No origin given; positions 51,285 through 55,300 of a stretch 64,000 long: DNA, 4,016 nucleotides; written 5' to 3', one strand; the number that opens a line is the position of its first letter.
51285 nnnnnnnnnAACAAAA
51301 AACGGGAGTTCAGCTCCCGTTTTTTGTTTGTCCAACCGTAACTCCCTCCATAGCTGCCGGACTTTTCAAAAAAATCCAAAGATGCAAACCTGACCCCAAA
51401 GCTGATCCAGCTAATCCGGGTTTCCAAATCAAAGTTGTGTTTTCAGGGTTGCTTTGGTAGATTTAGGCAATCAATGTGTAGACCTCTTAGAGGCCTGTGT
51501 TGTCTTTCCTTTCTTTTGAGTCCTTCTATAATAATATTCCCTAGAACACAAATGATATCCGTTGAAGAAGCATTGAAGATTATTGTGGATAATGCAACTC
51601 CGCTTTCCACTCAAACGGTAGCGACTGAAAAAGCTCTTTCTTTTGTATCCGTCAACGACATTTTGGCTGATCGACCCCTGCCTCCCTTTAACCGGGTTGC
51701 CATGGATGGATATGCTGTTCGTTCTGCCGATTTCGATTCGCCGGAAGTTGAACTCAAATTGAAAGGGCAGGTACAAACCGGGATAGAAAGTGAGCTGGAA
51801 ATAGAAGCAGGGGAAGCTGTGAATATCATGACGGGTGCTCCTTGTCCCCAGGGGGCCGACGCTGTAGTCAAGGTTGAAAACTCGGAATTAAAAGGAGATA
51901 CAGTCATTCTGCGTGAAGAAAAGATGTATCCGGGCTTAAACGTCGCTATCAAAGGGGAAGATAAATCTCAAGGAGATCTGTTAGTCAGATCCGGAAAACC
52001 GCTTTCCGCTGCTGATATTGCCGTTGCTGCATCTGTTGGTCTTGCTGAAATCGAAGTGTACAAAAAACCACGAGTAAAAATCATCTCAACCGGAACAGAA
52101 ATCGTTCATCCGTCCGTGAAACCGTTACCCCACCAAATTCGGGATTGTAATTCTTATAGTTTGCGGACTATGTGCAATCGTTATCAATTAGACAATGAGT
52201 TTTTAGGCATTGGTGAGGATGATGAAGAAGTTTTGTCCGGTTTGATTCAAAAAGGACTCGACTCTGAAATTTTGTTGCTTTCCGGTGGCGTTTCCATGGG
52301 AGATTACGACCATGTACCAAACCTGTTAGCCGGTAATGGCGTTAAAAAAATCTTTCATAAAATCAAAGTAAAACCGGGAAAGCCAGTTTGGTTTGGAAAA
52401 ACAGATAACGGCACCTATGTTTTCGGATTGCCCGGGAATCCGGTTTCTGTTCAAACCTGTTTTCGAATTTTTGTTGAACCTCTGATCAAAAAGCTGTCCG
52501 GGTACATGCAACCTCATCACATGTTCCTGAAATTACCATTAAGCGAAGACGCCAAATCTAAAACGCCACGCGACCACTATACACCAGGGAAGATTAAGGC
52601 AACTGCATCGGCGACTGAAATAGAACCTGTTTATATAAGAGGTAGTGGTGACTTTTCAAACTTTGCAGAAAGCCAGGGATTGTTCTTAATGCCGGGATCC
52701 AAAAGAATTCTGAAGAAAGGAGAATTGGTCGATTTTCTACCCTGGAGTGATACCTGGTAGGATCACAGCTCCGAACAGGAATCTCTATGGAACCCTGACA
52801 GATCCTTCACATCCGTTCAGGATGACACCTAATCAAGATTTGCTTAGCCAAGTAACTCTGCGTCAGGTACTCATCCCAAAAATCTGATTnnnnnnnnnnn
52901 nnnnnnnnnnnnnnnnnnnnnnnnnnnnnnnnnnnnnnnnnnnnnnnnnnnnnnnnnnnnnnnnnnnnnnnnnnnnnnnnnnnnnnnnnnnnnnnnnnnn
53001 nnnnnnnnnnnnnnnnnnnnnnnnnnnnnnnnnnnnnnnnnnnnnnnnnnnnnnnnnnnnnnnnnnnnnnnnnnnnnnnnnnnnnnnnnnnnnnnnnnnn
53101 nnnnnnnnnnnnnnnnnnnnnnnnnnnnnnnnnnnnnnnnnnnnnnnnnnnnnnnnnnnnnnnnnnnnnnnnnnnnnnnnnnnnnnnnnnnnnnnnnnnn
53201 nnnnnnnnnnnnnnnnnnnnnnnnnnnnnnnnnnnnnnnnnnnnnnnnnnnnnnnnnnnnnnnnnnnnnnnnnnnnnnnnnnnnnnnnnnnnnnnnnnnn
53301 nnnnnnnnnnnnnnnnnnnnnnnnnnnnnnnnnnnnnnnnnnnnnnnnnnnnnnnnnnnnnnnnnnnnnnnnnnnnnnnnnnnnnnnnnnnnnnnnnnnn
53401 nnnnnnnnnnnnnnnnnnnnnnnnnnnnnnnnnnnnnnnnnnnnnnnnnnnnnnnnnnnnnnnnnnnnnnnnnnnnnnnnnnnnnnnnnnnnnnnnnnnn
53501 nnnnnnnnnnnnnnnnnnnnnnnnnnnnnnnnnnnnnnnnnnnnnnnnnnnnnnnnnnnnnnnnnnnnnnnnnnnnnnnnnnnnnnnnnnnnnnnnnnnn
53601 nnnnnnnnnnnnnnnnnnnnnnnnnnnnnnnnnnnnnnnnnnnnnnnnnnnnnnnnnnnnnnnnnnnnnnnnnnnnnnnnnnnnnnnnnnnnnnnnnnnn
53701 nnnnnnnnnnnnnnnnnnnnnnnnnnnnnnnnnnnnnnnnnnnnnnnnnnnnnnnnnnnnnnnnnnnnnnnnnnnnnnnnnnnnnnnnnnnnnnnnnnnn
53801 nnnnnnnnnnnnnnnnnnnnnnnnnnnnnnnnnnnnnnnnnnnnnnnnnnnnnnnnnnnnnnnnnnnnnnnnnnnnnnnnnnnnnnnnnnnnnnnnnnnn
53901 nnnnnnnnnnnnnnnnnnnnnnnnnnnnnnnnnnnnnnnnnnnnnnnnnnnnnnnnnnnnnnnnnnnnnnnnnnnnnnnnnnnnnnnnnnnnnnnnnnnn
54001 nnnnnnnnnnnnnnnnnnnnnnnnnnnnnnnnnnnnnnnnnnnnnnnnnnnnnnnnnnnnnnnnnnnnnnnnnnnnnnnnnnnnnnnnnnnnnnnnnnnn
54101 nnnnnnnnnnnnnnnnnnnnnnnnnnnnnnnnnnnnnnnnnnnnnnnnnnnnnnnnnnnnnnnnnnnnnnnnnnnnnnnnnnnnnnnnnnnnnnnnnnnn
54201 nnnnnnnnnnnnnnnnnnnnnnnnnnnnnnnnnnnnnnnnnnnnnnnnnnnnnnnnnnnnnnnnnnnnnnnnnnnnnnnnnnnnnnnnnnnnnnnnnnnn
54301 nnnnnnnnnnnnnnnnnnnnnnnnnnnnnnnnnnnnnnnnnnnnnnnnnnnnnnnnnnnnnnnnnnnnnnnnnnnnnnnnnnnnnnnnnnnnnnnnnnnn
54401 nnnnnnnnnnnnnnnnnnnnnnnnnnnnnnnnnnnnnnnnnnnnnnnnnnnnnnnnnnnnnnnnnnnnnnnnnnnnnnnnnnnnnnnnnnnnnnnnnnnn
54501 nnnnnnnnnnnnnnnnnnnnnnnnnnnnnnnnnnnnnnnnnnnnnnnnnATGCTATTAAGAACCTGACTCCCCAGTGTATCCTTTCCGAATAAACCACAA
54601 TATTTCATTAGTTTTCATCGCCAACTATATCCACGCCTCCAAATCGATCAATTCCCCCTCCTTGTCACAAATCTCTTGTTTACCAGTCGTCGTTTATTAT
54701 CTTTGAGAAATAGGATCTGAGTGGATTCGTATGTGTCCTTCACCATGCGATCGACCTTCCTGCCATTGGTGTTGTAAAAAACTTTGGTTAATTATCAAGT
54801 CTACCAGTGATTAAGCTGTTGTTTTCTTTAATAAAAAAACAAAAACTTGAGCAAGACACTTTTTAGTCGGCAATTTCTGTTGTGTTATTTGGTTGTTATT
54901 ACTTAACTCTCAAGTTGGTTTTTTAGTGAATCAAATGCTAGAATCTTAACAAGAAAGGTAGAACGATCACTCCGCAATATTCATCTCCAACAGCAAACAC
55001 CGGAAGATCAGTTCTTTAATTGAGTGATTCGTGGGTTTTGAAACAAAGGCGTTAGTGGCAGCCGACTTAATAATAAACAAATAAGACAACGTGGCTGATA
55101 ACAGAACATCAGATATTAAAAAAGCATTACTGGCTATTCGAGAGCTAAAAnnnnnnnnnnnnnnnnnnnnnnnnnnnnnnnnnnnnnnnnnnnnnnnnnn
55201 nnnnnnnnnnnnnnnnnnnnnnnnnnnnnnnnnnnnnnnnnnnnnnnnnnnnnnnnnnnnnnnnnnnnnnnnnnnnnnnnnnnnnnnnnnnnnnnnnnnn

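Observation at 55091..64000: Giant open-ended PKS-NRPS ORF (KS-AT-MT-DH-ER-KR-ACP-C...) that the ORF track misses: the start of an uncharacterised natural-product cluster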

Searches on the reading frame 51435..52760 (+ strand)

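Call 20: search_protein_families(library=pfam, proteins=[window:51435-52760:+], max_evalue=0.00001)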
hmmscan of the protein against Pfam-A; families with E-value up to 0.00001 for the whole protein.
window:51435-52760:+ (441 aa): 3 families
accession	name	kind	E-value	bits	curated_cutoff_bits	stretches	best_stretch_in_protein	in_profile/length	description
PF03453.22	MoeA_N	-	1.4e-39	135.7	30.8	1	41-202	1-160/160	MoeA N-terminal region (domain I and II)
PF00994.29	MoCF_biosynth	-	4.4e-26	91.7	26.6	1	216-352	2-143/144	Probable molybdopterin binding domain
PF03454.20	MoeA_C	-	1.4e-08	35.2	22.1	1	366-437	1-72/72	MoeA C-terminal region (domain IV)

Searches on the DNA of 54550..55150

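Call 50: search_rna_families(source=window, start=54550, end=55150, threshold=evalue, max_evalue=1)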
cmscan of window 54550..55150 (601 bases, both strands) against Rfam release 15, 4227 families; matches with E-value up to 1: 0.
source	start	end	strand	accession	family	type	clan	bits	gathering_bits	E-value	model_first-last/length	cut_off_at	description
